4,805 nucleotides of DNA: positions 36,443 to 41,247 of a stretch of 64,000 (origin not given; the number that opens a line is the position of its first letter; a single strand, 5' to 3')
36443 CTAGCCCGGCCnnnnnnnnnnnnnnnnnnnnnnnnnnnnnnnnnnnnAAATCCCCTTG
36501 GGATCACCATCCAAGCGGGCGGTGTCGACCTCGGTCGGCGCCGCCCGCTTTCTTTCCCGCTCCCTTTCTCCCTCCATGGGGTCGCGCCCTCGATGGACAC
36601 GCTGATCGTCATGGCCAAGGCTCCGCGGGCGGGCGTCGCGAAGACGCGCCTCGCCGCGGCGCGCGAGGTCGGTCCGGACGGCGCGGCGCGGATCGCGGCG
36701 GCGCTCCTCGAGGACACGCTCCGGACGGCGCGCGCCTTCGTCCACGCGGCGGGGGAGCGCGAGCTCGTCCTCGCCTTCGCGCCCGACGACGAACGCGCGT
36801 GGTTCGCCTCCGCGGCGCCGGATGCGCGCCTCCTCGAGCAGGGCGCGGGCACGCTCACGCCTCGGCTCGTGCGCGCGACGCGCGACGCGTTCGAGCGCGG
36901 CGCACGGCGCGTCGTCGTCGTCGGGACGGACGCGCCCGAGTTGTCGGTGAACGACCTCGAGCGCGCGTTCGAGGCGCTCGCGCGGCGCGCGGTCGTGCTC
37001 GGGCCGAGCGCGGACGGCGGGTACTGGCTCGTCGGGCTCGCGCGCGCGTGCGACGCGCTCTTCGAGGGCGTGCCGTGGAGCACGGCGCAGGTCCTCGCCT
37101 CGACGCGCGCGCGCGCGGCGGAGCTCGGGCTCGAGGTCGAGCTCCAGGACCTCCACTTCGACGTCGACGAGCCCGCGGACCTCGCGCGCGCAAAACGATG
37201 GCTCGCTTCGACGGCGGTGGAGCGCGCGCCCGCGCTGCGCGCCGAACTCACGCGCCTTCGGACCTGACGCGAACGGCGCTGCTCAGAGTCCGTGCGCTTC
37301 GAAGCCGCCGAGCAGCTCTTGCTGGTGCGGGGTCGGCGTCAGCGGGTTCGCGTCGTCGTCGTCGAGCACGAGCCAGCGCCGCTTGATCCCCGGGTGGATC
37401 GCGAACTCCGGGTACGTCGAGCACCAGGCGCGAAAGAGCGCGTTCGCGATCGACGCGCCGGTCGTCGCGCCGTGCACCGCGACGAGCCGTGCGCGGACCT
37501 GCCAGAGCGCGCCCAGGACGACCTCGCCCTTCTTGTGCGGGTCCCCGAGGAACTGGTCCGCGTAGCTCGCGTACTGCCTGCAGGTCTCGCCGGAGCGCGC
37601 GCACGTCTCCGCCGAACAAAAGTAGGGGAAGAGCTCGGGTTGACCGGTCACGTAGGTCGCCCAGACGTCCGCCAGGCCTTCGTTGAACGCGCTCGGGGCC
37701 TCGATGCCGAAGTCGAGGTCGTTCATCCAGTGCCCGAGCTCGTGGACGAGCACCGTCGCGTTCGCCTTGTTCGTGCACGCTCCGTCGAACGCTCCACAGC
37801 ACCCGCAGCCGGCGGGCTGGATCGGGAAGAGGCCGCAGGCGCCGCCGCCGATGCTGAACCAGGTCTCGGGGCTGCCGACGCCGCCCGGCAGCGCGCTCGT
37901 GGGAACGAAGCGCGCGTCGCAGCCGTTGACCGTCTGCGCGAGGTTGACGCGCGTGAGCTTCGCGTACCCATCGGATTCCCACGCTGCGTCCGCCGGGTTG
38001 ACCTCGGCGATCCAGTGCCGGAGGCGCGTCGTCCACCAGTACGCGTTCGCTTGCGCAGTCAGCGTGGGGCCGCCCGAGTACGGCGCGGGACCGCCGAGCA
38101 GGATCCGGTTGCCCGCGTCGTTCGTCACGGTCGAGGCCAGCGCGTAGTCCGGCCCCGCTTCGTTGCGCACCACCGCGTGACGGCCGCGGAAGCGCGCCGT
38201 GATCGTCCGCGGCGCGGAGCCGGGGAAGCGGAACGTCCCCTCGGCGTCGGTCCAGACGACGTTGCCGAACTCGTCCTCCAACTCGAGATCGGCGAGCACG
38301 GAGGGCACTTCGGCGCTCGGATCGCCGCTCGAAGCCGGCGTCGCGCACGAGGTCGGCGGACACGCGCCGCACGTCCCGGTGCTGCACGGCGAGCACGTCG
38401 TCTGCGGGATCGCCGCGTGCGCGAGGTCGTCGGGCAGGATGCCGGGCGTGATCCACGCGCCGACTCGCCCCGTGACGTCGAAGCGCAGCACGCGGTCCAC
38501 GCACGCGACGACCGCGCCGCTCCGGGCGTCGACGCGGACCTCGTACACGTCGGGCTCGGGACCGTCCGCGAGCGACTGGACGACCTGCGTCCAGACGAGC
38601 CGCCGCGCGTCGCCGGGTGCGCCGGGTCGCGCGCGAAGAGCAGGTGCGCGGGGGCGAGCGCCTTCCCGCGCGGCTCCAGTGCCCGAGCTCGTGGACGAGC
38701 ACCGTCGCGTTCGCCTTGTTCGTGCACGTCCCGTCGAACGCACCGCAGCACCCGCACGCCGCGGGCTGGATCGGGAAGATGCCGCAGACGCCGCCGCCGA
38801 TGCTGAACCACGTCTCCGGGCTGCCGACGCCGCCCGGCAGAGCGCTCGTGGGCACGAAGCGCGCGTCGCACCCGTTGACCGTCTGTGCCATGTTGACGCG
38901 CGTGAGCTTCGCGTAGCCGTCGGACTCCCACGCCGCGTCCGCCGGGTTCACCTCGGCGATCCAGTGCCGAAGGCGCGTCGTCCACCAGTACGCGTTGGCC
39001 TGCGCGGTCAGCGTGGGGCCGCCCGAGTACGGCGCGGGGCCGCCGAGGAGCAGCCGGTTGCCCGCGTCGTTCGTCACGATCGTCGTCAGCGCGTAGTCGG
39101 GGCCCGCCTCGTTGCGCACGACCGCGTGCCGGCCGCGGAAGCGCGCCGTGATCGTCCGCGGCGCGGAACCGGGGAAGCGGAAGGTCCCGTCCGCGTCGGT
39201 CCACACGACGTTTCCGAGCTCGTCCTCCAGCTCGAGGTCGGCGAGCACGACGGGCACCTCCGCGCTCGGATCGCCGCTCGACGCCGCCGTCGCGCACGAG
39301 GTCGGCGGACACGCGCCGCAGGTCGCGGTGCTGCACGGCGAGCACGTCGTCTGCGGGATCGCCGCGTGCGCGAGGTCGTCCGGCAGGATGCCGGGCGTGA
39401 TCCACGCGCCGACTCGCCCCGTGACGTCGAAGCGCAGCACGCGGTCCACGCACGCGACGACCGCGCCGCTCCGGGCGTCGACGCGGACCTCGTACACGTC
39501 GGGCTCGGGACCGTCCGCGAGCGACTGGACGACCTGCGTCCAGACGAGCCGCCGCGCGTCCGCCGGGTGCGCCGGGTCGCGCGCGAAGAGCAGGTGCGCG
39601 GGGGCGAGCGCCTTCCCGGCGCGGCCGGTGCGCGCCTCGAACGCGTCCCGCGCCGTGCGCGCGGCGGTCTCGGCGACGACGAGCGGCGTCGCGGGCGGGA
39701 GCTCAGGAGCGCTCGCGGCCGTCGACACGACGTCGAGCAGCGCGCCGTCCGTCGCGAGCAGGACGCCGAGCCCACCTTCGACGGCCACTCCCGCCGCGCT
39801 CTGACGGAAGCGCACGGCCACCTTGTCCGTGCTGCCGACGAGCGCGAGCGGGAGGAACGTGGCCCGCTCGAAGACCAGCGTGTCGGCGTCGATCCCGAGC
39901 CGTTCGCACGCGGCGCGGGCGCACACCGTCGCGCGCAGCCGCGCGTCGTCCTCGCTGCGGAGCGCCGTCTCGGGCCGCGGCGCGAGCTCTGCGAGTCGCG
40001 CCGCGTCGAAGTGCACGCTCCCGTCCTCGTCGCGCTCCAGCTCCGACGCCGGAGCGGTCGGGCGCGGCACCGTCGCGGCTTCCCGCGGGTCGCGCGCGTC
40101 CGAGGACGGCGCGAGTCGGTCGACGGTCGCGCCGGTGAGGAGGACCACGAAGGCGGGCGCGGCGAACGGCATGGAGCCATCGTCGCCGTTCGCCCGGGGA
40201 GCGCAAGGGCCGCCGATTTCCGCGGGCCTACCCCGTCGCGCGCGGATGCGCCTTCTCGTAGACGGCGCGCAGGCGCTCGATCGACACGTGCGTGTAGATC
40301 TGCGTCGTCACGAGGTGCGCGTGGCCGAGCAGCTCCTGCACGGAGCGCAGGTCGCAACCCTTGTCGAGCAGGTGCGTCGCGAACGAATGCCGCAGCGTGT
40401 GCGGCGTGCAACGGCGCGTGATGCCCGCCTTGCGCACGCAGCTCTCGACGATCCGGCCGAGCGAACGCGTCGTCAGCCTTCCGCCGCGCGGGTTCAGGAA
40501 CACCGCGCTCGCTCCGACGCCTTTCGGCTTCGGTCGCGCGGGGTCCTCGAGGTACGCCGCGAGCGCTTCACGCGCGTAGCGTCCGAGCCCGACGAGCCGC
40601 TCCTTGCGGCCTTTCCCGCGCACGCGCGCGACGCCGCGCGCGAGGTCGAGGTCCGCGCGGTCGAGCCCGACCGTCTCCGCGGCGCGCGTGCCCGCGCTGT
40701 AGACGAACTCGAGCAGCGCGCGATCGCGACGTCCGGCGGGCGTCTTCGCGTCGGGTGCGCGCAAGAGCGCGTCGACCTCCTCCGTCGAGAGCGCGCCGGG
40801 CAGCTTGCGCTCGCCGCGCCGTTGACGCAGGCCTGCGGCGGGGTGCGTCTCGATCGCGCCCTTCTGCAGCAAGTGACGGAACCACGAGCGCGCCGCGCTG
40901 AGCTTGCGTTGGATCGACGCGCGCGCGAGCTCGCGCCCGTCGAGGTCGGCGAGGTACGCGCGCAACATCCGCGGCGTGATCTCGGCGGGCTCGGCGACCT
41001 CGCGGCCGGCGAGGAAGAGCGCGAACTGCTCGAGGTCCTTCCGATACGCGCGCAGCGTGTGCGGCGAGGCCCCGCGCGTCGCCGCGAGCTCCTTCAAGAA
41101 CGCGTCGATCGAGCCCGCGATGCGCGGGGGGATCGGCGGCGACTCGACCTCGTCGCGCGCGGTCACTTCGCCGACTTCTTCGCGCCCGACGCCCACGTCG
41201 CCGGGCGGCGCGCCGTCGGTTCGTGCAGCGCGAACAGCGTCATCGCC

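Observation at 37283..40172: Internal ~950-bp diverged tandem duplication in a secreted HExxH metallopeptidase gene, with two 1-nt deletions breaking the frame at the junction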

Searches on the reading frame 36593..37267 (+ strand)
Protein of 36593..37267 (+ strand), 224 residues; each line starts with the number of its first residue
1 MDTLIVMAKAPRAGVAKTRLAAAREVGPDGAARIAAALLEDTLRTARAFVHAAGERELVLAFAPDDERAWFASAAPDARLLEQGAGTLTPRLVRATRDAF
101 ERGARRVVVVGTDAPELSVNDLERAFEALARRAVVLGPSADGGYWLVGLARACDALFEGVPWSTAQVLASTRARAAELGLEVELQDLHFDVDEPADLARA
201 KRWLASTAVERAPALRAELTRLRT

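Call 37: find_encoding_contigs(protein=window:36593-37267:+, flank=10000, max_places=10)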
Protein window:36593-37267:+ (224 aa): no gene with exactly this product is on record in the collection.

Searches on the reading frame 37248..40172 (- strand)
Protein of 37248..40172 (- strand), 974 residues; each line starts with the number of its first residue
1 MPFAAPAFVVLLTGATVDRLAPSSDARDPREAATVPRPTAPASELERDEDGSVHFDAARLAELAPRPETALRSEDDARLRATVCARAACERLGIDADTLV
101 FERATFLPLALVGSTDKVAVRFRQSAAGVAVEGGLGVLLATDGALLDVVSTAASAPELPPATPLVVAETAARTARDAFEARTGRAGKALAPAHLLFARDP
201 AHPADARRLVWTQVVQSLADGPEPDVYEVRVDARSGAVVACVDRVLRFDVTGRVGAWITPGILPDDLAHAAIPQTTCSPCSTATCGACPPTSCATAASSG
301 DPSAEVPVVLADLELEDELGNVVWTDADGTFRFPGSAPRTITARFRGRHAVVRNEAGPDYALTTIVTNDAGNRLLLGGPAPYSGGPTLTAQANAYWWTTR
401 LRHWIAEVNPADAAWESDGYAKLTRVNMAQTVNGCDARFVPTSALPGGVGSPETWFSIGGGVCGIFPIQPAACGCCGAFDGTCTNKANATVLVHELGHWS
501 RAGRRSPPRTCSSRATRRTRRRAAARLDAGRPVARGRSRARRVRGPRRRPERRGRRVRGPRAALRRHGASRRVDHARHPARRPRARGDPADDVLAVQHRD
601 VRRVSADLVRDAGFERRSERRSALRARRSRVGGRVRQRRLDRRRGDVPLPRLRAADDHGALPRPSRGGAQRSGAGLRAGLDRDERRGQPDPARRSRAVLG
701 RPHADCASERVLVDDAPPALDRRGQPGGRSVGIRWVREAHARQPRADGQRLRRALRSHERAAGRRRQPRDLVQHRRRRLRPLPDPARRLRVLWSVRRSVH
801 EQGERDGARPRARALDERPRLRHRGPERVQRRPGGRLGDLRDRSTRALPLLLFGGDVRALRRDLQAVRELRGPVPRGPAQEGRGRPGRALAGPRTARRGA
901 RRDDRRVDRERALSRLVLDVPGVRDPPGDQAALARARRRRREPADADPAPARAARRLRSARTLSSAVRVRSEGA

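Call 18: find_encoding_contigs(protein=window:37248-40172:-, flank=10000, max_places=10)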
Protein window:37248-40172:- (974 aa): no gene with exactly this product is on record in the collection.

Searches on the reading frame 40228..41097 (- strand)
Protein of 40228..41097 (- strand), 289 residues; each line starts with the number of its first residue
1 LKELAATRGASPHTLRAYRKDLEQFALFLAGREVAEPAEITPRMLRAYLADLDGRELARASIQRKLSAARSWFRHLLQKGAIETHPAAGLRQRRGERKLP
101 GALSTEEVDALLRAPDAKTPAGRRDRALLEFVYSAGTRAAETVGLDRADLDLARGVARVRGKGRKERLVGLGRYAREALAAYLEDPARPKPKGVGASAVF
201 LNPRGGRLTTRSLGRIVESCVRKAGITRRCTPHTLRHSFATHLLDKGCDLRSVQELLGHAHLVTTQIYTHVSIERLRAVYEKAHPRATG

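Call 43: find_encoding_contigs(protein=window:40228-41097:-, flank=6000, max_places=6)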
Protein window:40228-41097:- (289 aa): no gene with exactly this product is on record in the collection.
